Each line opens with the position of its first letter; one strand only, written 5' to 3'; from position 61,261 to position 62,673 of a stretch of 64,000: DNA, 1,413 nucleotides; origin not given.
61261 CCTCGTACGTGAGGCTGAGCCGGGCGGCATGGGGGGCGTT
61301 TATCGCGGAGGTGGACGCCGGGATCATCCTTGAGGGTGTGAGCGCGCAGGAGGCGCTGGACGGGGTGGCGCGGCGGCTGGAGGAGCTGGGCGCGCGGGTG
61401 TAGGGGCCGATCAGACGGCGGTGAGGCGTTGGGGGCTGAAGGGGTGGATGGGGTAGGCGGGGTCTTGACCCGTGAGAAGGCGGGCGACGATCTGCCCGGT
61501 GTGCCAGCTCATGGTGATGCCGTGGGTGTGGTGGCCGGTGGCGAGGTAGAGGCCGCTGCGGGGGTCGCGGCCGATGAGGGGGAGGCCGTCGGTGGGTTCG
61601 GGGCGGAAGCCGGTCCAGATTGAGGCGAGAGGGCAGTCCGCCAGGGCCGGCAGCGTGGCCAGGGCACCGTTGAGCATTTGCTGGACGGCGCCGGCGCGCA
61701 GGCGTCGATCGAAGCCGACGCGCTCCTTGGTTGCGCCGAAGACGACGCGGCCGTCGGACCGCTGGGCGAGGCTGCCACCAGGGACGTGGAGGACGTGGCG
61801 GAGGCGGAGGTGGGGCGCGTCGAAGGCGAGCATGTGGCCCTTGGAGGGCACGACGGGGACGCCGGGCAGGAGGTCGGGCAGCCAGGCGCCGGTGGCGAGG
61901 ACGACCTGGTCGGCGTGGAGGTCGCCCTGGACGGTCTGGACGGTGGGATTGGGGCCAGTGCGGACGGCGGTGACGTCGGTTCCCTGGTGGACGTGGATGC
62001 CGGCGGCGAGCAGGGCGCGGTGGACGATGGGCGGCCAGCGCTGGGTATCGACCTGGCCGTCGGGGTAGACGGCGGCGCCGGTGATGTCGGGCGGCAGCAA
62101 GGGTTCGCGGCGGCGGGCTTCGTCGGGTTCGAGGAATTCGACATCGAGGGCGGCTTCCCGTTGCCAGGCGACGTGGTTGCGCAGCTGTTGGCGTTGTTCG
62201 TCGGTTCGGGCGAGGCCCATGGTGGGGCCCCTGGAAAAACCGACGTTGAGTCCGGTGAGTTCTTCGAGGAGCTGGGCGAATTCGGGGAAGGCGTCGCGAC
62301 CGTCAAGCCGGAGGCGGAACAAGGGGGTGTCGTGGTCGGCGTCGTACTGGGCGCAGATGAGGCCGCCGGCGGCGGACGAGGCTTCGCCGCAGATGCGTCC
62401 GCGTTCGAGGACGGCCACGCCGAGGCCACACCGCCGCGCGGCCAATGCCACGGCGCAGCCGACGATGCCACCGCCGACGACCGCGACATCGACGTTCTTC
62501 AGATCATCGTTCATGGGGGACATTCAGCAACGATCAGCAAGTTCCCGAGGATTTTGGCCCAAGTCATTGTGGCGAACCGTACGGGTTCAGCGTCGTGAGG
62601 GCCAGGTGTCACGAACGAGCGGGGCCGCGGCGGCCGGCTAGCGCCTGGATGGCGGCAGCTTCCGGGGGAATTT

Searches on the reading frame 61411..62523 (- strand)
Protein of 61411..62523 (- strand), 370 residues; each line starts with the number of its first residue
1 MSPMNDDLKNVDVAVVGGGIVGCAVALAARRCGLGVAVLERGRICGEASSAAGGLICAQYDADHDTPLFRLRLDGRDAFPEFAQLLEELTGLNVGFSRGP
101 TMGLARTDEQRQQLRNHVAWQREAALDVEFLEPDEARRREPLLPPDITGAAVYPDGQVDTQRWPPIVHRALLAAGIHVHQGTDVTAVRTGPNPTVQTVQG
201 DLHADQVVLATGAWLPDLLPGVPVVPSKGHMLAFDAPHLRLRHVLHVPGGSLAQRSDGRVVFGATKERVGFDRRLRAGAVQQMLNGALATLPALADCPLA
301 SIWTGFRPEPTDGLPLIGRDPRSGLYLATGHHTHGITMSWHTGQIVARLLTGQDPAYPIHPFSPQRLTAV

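Call 37: search_protein_families(library=pfam, proteins=[window:61411-62523:-], max_evalue=0.001)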
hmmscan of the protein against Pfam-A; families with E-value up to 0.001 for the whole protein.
window:61411-62523:- (370 aa): 8 families
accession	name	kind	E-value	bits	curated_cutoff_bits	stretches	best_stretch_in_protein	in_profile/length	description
PF01266.30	DAO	-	5.8e-73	246.9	27.9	1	12-349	1-353/353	FAD dependent oxidoreductase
PF07992.20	Pyr_redox_2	-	1.5e-09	38.2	26.1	1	6-46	138-178/291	Pyridine nucleotide-disulphide oxidoreductase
PF12831.13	FAD_oxidored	-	5.7e-07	29.6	27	1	12-189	1-116/416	FAD dependent oxidoreductase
PF13738.12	Pyr_redox_3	-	4e-06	26.7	30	0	175-224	95-145/305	Pyridine nucleotide-disulphide oxidoreductase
PF00070.33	Pyr_redox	-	2.4e-05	25.2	22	0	13-42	2-31/82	Pyridine nucleotide-disulphide oxidoreductase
PF00890.30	FAD_binding_2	-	0.00012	21.9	20.4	0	12-64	1-53/414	FAD binding domain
PF13450.12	NAD_binding_8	-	0.00054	20.6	21.9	0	15-51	1-38/68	NAD(P)-binding Rossmann-like domain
PF03486.20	HI0933_like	-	0.00085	19.3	50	0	12-57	2-47/244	HI0933-like protein Rossmann domain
